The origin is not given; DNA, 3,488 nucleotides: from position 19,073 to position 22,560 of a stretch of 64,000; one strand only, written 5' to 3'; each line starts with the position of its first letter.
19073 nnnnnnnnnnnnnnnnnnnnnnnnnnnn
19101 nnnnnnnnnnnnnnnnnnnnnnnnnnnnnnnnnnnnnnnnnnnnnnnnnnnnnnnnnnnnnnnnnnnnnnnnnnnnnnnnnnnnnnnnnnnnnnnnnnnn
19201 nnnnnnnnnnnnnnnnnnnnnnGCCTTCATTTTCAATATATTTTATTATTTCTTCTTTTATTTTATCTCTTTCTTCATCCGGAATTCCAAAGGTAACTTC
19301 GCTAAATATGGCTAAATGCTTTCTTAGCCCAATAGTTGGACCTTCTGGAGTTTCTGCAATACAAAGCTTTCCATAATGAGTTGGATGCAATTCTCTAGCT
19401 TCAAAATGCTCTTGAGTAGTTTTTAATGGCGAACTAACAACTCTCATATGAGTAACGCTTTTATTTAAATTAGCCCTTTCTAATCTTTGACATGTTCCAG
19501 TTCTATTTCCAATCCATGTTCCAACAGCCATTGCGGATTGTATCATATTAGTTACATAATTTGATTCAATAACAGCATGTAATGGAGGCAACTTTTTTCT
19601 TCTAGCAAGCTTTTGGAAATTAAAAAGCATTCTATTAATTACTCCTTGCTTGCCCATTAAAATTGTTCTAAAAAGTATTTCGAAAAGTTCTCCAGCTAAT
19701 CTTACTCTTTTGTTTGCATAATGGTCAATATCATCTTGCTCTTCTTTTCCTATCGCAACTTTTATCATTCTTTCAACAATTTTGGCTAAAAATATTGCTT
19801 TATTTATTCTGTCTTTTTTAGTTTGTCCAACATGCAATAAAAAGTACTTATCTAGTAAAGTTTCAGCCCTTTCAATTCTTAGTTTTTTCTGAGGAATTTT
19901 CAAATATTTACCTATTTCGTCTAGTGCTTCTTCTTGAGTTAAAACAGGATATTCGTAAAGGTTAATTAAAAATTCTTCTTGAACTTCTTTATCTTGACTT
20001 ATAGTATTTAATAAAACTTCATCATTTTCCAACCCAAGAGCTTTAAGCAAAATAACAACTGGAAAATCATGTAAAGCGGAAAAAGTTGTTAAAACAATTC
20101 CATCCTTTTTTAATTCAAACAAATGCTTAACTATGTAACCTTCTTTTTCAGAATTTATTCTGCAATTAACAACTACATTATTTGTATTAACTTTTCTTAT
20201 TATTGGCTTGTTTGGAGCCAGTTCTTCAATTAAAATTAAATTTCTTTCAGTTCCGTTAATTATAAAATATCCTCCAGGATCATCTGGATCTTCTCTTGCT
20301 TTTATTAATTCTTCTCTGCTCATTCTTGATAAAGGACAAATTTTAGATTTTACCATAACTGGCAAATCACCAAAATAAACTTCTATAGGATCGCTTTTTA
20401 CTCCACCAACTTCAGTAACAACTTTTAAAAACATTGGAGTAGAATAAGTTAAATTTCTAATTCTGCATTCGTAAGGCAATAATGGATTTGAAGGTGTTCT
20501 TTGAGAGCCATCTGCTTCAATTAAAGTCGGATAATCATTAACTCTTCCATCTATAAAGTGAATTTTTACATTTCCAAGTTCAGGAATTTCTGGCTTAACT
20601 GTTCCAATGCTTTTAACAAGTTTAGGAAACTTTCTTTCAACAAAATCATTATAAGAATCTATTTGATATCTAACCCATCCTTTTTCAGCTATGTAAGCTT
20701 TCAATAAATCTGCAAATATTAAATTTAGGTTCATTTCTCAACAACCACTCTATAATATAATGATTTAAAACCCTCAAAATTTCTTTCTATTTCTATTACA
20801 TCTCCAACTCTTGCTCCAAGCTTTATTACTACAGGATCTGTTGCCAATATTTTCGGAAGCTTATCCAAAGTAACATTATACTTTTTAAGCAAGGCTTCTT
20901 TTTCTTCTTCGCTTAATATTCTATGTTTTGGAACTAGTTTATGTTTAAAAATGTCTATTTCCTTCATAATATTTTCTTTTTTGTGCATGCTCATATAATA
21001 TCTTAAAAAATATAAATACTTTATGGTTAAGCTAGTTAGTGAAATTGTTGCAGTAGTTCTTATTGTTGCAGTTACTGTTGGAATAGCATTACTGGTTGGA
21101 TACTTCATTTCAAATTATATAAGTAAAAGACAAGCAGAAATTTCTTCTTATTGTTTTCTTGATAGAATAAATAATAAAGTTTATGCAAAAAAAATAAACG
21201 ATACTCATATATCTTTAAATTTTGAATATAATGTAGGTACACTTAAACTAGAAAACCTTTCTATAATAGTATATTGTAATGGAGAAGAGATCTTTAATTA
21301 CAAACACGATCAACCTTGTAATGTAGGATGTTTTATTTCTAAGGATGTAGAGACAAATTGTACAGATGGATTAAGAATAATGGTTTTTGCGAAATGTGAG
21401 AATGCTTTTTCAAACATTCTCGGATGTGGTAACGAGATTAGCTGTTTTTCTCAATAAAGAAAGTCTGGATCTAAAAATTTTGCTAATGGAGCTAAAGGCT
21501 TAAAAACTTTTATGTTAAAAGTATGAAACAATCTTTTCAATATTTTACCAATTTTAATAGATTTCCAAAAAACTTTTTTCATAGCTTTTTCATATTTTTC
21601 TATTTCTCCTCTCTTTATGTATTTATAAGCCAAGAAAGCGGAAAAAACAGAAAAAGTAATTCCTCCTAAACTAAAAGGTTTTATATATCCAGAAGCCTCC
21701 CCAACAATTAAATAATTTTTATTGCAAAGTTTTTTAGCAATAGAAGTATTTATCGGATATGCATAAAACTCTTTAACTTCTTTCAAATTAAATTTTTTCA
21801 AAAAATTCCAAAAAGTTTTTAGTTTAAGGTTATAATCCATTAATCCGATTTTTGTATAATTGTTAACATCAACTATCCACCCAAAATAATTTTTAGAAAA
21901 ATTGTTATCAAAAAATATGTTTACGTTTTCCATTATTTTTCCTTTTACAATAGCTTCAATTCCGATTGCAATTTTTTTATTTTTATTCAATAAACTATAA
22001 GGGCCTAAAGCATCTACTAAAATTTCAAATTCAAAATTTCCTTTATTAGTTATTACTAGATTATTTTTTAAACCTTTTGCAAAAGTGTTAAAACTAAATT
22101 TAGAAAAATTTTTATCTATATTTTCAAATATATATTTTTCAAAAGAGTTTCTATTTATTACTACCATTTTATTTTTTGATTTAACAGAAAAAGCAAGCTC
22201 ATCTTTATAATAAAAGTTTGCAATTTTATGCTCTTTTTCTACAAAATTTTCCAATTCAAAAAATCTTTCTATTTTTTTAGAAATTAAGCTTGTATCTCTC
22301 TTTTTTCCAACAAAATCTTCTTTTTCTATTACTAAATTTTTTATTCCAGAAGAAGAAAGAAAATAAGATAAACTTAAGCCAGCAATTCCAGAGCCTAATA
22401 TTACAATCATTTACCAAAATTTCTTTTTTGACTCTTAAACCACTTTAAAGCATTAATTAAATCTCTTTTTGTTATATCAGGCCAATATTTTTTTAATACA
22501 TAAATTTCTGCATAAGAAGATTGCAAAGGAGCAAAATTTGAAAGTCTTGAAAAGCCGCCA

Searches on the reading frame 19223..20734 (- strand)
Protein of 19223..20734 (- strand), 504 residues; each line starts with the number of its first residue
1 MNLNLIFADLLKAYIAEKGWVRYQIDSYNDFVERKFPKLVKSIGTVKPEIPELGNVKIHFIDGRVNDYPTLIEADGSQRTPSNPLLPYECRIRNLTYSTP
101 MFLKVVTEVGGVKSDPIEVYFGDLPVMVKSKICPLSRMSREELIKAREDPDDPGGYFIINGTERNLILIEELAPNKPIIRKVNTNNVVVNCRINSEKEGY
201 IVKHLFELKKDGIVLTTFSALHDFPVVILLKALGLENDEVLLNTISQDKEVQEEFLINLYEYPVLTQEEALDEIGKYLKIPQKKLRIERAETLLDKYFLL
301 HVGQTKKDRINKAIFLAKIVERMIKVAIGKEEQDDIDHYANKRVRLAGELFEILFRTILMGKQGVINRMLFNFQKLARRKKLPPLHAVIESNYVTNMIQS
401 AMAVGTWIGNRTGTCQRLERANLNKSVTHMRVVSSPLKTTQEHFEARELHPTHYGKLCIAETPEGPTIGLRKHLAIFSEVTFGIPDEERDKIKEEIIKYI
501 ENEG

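Call 20: search_protein_families(library=pfam, proteins=[window:19223-20734:-], max_evalue=0.01)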
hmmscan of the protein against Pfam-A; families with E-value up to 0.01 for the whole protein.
window:19223-20734:- (504 aa): 3 families
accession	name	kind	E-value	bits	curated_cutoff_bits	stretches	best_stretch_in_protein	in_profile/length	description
PF04563.20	RNA_pol_Rpb2_1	-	1.7e-37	129.4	28.2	1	21-360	3-170/203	RNA polymerase beta subunit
PF04561.19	RNA_pol_Rpb2_2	-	1.7e-26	93.5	21.7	1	175-345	3-190/190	RNA polymerase Rpb2, domain 2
PF04565.21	RNA_pol_Rpb2_3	-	3.2e-20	72.5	21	1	416-480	1-68/68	RNA polymerase Rpb2, domain 3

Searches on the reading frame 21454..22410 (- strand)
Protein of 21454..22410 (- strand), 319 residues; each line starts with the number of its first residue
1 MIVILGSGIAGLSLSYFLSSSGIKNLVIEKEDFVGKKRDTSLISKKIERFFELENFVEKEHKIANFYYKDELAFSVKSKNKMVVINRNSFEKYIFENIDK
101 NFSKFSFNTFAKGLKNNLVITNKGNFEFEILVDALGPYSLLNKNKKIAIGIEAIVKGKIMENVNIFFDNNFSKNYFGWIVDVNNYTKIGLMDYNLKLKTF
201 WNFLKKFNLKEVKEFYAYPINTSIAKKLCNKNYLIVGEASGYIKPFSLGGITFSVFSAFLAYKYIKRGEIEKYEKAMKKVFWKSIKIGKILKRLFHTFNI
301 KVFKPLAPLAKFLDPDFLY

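Call 20: search_protein_families(library=pfam, proteins=[window:21454-22410:-], max_evalue=0.01)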
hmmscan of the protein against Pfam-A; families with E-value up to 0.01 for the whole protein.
window:21454-22410:- (319 aa): 6 families
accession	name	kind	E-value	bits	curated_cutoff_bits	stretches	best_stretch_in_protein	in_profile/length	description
PF13450.12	NAD_binding_8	-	6.5e-06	26.8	21.9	1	4-35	1-32/68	NAD(P)-binding Rossmann-like domain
PF01494.25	FAD_binding_3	-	0.00014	21.6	22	1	2-31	4-33/349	FAD binding domain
PF01266.30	DAO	-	0.00016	21.7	27.9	1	2-35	2-35/353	FAD dependent oxidoreductase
PF00996.24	GDI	-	0.0024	16.9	23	0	2-51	7-56/436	GDP dissociation inhibitor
PF07992.20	Pyr_redox_2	-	0.0071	16.2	26.1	1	2-85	3-87/291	Pyridine nucleotide-disulphide oxidoreductase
PF00890.30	FAD_binding_2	-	0.0089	15.7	20.4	0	2-35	2-35/414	FAD binding domain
